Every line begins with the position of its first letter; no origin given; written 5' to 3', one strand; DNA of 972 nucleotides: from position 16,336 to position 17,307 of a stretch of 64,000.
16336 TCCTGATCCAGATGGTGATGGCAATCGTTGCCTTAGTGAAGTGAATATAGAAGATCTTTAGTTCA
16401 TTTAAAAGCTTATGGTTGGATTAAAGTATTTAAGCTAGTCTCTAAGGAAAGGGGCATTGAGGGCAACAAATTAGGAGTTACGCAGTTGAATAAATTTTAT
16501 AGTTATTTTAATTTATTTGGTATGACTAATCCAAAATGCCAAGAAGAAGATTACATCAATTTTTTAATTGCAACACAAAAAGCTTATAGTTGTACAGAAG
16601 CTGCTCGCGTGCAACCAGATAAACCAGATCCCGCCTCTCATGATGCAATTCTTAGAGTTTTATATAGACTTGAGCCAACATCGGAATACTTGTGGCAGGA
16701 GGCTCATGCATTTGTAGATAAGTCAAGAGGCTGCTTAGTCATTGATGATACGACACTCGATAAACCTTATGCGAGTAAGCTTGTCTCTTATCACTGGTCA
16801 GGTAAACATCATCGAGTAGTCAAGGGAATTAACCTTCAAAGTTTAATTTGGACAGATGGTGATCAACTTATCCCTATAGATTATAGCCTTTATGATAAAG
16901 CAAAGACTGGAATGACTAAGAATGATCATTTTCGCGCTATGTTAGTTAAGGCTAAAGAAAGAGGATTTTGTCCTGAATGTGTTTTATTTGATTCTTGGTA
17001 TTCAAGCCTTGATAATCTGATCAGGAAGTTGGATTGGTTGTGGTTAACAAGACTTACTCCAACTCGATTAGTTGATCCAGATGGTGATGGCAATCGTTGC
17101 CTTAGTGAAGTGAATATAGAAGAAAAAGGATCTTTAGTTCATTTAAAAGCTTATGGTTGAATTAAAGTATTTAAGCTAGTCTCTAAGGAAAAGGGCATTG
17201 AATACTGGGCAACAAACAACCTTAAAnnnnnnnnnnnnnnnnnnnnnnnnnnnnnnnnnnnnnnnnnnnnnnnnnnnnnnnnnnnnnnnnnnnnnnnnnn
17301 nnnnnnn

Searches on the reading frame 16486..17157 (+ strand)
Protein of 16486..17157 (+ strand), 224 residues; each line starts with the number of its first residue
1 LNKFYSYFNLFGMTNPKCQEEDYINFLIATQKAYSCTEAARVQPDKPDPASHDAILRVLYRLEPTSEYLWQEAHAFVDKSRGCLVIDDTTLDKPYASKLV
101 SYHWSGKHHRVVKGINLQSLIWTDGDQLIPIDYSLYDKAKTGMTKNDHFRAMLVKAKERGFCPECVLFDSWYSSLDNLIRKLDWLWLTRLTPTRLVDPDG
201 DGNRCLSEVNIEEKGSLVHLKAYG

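Call 63: search_protein_families(library=pfam, proteins=[window:16486-17157:+], max_evalue=0.0001)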
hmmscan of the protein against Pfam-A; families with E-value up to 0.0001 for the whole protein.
window:16486-17157:+ (224 aa): 1 family
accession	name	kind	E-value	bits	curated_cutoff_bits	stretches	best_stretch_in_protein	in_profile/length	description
PF13546.12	DDE_5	-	5.7e-12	46.2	27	1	50-199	46-217/272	DDE superfamily endonuclease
